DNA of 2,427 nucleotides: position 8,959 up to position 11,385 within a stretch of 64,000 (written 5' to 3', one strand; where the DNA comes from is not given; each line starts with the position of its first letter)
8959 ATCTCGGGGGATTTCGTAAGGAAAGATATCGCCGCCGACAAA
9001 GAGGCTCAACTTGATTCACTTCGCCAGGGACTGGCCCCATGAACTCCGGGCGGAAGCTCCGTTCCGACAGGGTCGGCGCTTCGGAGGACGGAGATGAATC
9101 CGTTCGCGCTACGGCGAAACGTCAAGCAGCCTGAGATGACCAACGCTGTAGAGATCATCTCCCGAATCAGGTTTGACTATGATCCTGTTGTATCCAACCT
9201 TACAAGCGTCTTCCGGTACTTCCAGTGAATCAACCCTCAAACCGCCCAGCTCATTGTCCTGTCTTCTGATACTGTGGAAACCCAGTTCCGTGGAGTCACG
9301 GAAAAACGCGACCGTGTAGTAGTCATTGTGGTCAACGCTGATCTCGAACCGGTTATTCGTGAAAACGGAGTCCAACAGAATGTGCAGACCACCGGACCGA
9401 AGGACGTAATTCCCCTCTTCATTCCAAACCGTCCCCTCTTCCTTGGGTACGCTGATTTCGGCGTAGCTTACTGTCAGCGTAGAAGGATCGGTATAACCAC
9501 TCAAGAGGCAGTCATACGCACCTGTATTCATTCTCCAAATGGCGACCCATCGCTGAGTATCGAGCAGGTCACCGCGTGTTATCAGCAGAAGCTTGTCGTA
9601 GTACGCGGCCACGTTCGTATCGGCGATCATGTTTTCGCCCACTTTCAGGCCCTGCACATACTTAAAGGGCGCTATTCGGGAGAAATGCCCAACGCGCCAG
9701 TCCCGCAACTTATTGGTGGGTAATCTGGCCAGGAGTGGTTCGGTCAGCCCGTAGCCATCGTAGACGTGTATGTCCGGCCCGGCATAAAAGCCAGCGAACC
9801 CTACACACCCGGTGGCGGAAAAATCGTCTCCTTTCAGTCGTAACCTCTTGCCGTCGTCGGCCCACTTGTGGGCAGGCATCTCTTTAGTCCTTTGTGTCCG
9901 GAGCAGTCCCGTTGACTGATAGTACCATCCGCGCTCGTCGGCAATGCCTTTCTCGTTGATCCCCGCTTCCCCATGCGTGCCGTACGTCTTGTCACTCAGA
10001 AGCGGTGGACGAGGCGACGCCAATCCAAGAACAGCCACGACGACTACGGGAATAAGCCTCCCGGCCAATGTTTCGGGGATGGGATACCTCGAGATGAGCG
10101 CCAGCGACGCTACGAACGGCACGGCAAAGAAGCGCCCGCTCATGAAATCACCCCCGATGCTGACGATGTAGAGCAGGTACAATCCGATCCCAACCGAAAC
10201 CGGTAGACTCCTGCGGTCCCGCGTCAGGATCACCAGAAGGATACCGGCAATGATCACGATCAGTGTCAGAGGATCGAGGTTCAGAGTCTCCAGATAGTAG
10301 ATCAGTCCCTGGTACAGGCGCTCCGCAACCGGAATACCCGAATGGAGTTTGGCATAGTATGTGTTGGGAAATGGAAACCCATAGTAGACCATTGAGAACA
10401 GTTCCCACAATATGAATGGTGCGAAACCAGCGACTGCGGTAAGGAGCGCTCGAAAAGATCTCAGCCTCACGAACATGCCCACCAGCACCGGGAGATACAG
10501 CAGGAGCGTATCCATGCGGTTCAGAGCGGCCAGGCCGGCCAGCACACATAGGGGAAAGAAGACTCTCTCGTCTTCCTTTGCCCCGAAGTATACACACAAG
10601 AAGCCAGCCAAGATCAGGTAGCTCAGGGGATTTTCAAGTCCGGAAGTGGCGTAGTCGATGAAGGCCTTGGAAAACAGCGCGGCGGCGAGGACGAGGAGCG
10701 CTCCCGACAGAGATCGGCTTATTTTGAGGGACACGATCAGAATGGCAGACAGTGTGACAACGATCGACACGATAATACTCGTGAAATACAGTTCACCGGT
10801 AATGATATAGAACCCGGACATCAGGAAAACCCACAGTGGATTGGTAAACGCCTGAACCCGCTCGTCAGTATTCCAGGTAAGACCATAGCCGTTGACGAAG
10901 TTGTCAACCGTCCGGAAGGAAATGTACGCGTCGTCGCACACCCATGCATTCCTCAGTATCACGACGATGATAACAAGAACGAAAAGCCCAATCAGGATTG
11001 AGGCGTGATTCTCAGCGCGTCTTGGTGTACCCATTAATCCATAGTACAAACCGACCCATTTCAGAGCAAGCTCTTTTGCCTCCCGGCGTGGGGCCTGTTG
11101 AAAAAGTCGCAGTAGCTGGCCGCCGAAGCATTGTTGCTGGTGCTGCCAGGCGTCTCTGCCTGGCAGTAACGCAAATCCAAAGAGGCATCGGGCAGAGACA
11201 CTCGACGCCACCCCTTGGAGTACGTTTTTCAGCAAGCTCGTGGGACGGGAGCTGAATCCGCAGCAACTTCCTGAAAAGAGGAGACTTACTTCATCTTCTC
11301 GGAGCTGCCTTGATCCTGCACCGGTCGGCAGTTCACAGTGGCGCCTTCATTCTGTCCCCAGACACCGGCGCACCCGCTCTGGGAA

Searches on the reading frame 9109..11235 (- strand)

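Call 18: search_protein_families(library=pfam, proteins=[window:9109-11235:-], max_evalue=0.00001)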
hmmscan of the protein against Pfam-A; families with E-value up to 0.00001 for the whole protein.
window:9109-11235:- (708 aa): 0 families

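Call 30: search_protein_families(library=pfam, proteins=[window:9109-11235:-], max_evalue=1)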
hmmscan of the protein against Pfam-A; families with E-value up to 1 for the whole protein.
window:9109-11235:- (708 aa): 1 family
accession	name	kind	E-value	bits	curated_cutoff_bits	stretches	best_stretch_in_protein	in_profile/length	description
PF13231.12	PMT_2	-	0.011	16.4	26.1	1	133-277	4-160/160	Dolichyl-phosphate-mannose-protein mannosyltransferase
